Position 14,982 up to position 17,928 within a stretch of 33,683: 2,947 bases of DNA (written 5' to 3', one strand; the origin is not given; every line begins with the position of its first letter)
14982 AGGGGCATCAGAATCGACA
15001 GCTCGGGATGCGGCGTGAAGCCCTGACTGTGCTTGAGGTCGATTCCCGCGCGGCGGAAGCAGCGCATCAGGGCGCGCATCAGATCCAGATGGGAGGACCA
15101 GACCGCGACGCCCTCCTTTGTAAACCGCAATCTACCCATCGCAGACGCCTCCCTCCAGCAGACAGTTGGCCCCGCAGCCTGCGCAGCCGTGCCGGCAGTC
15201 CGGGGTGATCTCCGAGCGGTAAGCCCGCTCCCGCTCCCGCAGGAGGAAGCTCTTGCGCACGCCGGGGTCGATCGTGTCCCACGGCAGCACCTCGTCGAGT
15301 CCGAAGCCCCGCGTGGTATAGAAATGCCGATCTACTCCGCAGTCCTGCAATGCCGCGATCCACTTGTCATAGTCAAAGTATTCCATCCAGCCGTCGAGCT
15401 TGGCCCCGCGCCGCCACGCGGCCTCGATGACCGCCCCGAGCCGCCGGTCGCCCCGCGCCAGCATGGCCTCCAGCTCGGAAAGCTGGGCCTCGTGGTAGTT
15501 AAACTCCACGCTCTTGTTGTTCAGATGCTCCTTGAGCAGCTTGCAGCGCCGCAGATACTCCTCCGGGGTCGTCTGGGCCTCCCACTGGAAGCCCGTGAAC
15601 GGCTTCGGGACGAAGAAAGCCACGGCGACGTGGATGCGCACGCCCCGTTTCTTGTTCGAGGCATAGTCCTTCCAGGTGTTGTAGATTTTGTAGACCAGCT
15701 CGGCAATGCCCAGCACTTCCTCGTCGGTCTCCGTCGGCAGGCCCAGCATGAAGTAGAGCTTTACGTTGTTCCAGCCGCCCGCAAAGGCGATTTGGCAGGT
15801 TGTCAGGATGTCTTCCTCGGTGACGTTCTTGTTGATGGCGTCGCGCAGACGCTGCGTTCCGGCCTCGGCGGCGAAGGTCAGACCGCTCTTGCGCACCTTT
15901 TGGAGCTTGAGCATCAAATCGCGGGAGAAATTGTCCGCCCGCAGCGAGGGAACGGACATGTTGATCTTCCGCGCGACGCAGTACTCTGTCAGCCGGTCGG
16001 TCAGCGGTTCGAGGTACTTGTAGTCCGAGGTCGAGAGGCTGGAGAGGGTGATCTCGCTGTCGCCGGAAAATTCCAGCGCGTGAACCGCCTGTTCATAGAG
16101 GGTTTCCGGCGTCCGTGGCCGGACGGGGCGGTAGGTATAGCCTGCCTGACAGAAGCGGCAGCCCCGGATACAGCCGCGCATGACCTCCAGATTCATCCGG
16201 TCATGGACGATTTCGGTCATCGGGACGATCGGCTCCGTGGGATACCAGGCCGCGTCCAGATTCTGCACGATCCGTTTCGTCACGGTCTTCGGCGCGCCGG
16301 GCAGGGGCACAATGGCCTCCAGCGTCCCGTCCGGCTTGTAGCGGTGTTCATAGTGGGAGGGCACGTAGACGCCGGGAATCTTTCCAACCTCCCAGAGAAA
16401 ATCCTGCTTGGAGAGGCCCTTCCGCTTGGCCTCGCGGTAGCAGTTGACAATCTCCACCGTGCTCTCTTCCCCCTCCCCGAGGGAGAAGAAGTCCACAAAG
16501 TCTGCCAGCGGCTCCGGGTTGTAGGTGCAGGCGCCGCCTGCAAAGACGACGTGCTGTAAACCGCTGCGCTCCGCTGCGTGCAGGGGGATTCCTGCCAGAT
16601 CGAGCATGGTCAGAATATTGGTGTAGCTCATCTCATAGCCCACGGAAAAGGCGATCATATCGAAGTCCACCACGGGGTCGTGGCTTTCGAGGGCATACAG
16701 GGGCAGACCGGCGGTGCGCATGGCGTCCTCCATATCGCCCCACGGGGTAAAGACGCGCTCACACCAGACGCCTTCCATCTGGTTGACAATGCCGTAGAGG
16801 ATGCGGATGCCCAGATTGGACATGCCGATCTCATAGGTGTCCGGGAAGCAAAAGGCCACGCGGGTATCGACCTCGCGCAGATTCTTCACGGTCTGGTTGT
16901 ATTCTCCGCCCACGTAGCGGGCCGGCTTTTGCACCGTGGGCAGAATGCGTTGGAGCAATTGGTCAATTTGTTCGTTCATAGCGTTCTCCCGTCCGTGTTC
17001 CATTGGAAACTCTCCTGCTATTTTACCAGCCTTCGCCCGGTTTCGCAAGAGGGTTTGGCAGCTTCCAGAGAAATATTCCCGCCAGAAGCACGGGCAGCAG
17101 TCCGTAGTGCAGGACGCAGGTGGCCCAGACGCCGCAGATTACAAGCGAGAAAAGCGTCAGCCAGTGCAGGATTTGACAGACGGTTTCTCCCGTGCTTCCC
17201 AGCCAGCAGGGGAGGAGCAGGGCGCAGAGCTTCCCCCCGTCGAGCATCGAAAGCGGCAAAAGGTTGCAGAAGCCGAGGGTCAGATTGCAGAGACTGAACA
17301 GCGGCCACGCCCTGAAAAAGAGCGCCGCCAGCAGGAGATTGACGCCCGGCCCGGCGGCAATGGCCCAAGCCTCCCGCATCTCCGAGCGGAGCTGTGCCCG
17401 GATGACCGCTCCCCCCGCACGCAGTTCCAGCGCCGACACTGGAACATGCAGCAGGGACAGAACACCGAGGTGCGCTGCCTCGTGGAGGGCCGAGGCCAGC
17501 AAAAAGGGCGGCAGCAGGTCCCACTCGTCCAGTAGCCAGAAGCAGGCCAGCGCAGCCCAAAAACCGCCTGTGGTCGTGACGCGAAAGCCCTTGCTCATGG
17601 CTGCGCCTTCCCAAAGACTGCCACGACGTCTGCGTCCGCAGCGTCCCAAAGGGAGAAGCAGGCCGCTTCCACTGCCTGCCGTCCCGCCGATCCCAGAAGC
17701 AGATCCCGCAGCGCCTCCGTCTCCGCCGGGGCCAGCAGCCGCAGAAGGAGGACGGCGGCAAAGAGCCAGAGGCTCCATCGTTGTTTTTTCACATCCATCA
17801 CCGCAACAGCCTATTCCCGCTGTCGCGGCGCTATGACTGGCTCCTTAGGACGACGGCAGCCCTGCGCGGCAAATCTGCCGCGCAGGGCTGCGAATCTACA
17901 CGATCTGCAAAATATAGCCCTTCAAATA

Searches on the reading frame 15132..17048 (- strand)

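Call 49: search_protein_families(library=pfam, proteins=[window:15132-17048:-], max_evalue=0.00001)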
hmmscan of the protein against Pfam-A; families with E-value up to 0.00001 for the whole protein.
window:15132-17048:- (638 aa): 2 families
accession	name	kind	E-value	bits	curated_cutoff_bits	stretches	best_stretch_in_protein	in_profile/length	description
PF19864.5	Radical_SAM_N2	-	7.1e-62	207.8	29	1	80-230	1-151/151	Radical SAM proteins, N-terminal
PF04055.27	Radical_SAM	-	9.1e-22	78.4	29.5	1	288-452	2-166/166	Radical SAM superfamily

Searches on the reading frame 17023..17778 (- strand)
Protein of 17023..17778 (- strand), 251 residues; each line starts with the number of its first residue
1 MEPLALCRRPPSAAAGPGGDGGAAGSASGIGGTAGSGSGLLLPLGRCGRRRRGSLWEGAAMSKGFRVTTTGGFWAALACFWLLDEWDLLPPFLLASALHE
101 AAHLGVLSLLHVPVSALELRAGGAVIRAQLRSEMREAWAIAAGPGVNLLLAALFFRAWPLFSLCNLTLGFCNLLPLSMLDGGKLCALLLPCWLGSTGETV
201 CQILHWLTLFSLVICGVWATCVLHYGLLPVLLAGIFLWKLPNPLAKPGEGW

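Call 49: search_protein_families(library=pfam, proteins=[window:17023-17778:-], max_evalue=0.00001)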
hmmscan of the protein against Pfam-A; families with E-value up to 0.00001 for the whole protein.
window:17023-17778:- (251 aa): 1 family
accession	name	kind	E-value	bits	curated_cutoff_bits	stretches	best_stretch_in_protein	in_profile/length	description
PF02163.28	Peptidase_M50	-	3.7e-08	33.4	27.2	1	157-196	162-201/221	Peptidase family M50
